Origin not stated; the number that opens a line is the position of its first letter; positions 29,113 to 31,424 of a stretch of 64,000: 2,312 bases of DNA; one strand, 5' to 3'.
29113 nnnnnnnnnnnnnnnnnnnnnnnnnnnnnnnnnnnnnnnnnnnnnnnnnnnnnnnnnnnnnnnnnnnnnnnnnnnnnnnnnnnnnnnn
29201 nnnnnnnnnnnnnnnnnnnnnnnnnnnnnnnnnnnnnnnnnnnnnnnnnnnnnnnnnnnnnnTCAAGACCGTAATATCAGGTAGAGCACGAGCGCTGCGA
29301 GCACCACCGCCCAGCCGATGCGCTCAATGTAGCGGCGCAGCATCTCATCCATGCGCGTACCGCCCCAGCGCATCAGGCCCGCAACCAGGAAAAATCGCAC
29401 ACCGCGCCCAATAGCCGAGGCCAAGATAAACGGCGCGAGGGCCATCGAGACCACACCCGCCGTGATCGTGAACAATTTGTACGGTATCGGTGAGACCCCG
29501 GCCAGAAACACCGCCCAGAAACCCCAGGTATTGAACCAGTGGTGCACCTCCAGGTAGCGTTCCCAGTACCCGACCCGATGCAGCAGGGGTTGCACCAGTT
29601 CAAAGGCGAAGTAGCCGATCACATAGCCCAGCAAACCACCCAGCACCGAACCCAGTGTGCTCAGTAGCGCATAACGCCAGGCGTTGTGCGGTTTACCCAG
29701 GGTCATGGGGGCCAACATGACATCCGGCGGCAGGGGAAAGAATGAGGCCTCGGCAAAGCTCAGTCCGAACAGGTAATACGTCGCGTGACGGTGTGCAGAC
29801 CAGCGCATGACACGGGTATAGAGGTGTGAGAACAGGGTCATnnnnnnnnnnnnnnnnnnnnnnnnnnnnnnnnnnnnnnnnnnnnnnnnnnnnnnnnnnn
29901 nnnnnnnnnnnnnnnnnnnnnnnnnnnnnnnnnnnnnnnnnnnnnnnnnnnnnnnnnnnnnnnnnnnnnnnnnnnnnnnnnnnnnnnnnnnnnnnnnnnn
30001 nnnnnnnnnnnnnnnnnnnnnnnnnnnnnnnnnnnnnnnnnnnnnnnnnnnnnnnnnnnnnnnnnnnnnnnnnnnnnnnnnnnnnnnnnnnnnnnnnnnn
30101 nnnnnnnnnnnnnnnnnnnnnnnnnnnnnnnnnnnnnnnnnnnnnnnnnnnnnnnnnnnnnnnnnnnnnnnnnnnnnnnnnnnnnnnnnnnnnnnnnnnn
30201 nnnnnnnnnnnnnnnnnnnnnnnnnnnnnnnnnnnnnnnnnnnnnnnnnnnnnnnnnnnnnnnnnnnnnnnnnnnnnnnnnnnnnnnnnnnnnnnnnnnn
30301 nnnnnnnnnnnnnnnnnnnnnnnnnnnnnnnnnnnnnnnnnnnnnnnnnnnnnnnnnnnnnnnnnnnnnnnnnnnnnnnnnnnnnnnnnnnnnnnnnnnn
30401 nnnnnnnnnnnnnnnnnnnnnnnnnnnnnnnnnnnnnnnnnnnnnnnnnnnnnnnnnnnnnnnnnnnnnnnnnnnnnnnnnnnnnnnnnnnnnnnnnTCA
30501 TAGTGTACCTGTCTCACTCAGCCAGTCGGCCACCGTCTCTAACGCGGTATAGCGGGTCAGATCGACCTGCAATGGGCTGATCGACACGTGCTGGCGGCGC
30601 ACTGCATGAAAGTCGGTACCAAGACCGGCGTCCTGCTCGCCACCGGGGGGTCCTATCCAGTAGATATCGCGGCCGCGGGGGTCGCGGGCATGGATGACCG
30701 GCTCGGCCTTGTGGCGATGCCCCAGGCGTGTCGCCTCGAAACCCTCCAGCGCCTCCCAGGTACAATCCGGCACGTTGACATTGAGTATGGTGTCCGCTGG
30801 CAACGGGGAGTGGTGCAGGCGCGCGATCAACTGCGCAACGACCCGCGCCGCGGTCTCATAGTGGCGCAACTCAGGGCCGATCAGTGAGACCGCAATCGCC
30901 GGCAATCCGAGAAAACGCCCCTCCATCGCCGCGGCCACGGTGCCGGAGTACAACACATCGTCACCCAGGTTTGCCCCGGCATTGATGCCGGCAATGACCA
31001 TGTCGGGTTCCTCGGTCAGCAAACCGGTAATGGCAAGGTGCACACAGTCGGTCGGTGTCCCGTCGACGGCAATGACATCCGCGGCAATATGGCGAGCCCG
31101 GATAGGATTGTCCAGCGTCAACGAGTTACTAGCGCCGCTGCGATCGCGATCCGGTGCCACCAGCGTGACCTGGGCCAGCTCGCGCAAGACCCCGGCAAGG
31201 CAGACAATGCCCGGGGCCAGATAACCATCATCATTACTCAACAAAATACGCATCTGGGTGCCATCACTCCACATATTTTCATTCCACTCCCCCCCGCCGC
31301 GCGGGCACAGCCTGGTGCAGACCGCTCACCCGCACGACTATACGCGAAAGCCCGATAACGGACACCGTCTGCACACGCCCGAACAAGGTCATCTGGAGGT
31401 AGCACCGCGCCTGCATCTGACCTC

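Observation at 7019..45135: Pattern: several independent inactivation or deletion events in a conserved housekeeping backbone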

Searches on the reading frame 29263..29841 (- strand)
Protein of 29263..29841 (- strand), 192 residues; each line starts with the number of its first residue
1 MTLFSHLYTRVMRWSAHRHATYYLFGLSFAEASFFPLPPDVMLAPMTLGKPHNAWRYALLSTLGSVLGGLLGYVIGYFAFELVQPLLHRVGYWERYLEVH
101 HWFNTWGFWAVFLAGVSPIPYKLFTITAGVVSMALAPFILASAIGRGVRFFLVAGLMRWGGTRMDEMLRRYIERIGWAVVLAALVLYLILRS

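Call 27: search_protein_families(library=pfam, proteins=[window:29263-29841:-], max_evalue=0.01)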
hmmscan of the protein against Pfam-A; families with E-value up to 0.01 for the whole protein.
window:29263-29841:- (192 aa): 1 family
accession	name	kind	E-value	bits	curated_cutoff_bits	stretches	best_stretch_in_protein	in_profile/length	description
PF09335.16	VTT_dom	-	1.1e-15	58.6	33.9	1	39-157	3-121/123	VTT domain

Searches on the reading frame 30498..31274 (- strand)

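Call 7: search_protein_families(library=ncbifam, proteins=[window:30498-31274:-])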
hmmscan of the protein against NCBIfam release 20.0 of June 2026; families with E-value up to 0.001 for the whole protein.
window:30498-31274:- (258 aa): 13 families
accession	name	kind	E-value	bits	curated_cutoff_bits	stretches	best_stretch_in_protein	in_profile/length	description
NF001489.0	PRK00346.1-3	equivalog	2.5e-117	390.7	295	1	8-254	1-247/250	5'/3'-nucleotidase SurE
NF001488.0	PRK00346.1-1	equivalog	1e-99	333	396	1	8-256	1-248/253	5'/3'-nucleotidase SurE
NF001490.0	PRK00346.1-4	equivalog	2e-87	292.6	233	1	8-253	1-252/254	5'/3'-nucleotidase SurE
NF001492.0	PRK00346.2-2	equivalog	5.6e-71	238.8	271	1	7-251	3-256/261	5'/3'-nucleotidase SurE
TIGR00087.1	surE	equivalog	6.9e-67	225.5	135.1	1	8-240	1-252/252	5'/3'-nucleotidase SurE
NF001494.0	PRK00346.2-4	equivalog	3.8e-65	220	313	1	9-253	3-258/259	5'/3'-nucleotidase SurE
NF010545.0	PRK13935.1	equivalog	3.9e-61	206.5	365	1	8-253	1-250/254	stationary phase survival protein SurE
NF001491.0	PRK00346.2-1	equivalog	5.7e-56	189.7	290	1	7-254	2-264/266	5'/3'-nucleotidase SurE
NF010542.0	PRK13932.1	equivalog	1.1e-55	188.7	436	1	6-251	8-257/261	stationary phase survival protein SurE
NF010543.0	PRK13933.1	equivalog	1.9e-53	181.6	280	1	8-252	1-251/253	stationary phase survival protein SurE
NF001493.0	PRK00346.2-3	equivalog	1.2e-48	166.1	230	1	7-173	4-180/269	5'/3'-nucleotidase SurE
NF010541.0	PRK13931.1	equivalog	2.4e-39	135.3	422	1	8-250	1-258/261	5'/3'-nucleotidase SurE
NF010544.0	PRK13934.1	equivalog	4.8e-32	111.1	325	1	8-242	1-244/266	stationary phase survival protein SurE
